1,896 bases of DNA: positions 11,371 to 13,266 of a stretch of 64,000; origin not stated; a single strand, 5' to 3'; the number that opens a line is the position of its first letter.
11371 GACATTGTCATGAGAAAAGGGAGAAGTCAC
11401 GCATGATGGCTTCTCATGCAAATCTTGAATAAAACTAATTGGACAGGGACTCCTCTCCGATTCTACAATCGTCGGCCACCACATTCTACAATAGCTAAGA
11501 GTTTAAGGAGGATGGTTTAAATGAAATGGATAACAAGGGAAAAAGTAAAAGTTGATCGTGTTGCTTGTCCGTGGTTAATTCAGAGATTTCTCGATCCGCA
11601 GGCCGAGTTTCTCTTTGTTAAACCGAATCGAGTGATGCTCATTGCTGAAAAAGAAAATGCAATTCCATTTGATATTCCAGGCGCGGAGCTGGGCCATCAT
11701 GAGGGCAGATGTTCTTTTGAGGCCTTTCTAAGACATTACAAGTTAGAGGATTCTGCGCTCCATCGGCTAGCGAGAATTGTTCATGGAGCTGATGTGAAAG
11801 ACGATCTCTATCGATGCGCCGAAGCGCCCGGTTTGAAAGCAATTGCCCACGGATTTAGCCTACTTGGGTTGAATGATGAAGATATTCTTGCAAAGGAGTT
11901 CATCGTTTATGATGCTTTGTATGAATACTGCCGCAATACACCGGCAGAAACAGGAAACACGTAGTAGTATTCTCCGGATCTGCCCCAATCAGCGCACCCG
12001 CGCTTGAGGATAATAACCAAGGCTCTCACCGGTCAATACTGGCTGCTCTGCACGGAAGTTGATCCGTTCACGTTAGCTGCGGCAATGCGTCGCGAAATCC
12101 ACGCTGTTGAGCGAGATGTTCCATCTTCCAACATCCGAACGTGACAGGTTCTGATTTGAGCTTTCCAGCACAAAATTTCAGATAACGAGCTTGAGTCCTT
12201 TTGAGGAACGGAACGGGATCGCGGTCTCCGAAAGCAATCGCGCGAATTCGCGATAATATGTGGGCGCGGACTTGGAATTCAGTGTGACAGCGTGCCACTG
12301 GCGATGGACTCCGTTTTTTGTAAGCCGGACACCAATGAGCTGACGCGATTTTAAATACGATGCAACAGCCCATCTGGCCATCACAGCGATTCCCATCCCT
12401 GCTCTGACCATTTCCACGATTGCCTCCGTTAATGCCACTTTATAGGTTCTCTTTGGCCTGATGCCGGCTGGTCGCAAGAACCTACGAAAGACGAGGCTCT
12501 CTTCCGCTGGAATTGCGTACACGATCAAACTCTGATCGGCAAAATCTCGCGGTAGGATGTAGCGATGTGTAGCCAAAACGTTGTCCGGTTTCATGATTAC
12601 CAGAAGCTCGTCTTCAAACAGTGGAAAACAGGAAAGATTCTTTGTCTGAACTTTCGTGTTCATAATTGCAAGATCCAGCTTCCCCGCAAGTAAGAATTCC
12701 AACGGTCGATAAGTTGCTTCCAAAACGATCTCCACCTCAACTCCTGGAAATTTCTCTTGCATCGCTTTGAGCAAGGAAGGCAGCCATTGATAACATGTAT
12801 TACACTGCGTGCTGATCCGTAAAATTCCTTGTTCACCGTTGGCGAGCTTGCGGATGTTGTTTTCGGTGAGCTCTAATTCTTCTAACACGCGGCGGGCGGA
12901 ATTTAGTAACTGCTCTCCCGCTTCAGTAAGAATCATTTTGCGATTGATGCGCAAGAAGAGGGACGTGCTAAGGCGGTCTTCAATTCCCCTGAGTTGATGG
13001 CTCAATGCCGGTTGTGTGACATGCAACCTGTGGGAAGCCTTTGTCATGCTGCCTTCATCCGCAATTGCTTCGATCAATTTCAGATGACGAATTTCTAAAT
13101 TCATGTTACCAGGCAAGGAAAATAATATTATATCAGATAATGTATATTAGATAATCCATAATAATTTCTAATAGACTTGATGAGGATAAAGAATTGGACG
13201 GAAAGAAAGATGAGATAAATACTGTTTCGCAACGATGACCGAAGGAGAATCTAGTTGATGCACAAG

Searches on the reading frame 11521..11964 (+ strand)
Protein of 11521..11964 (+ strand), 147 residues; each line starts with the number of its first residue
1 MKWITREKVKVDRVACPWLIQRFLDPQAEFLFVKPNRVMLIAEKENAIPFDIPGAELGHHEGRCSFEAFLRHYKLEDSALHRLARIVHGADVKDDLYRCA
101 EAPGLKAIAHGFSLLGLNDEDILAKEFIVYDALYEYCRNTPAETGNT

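Call 10: search_protein_families(library=pfam, proteins=[window:11521-11964:+])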
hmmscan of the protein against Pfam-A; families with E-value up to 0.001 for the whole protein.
window:11521-11964:+ (147 aa): 1 family
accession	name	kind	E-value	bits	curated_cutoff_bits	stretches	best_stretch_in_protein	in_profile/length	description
PF09828.14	ChrB_C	-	4e-48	163.6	25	1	3-137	1-132/132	ChrB, C-terminal domain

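Call 36: find_encoding_contigs(protein=window:11521-11964:+, flank=10000, max_places=5)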
Protein window:11521-11964:+ (147 aa): 2 contigs read that carry it; 2 places shown.
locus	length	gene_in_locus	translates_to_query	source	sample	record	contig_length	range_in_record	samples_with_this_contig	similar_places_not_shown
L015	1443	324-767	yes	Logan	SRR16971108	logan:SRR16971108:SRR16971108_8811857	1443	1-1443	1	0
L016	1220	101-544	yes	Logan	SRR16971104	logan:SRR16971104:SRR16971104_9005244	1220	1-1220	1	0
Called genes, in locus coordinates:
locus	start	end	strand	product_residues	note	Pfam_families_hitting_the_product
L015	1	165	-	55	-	?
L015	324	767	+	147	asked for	PF09828:ChrB_C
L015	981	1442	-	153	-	?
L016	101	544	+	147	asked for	PF09828:ChrB_C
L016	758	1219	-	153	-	?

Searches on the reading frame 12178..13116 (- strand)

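Call 60: search_protein_families(library=pfam, proteins=[window:12178-13116:-], max_evalue=0.00001)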
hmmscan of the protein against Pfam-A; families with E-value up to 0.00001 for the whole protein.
window:12178-13116:- (312 aa): 2 families
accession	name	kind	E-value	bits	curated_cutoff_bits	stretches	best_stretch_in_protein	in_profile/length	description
PF03466.25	LysR_substrate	-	3.3e-42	144.7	28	1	93-297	2-206/209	LysR substrate binding domain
PF00126.33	HTH_1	-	5.3e-20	71.6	26.6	1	9-68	1-60/60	Bacterial regulatory helix-turn-helix protein, lysR family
